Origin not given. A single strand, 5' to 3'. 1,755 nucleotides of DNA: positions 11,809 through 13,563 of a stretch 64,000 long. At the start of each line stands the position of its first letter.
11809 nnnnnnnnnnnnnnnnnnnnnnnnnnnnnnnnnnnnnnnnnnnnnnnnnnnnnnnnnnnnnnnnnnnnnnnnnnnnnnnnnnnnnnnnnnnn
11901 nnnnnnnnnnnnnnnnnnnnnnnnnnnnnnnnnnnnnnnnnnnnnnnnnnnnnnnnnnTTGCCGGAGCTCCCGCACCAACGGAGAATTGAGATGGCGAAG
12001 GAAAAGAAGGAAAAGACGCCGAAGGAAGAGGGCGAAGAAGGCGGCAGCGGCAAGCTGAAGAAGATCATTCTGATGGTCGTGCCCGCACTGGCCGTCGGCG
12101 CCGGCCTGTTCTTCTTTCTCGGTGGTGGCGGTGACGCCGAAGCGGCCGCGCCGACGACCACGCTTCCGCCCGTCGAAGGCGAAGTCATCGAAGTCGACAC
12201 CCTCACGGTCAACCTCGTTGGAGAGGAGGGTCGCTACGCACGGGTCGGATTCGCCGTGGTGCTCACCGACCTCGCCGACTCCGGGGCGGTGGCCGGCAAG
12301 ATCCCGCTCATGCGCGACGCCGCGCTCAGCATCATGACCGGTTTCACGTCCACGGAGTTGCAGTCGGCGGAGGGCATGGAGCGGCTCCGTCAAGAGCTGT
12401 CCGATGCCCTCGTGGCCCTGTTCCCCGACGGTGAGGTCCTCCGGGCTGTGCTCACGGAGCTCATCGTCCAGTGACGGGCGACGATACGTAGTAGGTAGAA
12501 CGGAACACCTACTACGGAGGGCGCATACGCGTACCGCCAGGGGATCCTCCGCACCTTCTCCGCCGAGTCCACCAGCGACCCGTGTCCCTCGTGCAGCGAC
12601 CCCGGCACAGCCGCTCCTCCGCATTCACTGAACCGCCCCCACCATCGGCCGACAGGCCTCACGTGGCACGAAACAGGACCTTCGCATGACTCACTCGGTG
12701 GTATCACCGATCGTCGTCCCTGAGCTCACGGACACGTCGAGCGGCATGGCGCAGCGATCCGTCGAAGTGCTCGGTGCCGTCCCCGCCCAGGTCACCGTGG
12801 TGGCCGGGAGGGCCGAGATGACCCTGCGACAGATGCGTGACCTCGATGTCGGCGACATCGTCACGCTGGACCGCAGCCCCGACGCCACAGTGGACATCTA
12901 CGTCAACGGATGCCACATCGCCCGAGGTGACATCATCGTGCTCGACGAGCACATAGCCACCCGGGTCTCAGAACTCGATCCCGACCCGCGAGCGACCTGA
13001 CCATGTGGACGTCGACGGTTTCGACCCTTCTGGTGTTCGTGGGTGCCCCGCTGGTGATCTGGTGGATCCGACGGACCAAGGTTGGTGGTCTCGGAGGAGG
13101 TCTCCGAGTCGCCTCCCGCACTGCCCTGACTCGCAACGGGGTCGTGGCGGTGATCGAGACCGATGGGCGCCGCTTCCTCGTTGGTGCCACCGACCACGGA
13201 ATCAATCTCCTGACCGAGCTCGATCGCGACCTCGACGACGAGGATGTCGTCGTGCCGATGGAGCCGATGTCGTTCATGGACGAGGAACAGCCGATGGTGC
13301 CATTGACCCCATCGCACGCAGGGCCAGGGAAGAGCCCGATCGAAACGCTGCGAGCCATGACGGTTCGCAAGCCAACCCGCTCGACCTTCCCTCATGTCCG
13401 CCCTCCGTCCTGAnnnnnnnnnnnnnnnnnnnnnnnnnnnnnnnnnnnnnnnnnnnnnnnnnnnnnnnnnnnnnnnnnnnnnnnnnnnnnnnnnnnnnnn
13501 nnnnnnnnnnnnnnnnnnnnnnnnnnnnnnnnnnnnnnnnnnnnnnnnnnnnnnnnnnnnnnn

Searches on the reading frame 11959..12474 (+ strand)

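Call 61: search_protein_families(library=pfam, proteins=[window:11959-12474:+], max_evalue=0.01)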
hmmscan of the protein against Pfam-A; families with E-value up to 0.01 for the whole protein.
window:11959-12474:+ (171 aa): 1 family
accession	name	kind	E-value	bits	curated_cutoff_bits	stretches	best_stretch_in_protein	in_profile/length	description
PF03748.19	FliL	-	4.7e-13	50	24.6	1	78-171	3-103/103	Flagellar basal body-associated protein FliL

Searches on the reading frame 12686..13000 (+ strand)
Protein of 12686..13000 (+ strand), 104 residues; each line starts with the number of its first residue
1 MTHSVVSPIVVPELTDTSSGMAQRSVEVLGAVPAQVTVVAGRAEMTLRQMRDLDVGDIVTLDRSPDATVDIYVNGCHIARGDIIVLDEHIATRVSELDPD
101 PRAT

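Call 61: search_protein_families(library=pfam, proteins=[window:12686-13000:+], max_evalue=0.01)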
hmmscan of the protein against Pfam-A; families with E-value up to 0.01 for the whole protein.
window:12686-13000:+ (104 aa): 1 family
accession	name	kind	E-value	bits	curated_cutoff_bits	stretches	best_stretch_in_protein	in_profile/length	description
PF01052.25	FliMN_C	-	4.6e-19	68.6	23.8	1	29-96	3-70/73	Type III flagellar switch regulator (C-ring) FliN C-term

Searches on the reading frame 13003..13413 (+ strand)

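Call 61: search_protein_families(library=pfam, proteins=[window:13003-13413:+], max_evalue=0.01)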
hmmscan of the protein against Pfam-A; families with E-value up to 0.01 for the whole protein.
window:13003-13413:+ (136 aa): 1 family
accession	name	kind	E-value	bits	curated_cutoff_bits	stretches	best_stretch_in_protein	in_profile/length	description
PF04347.18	FliO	-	2.8e-10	40.6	22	1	20-82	1-70/91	Flagellar biosynthesis protein, FliO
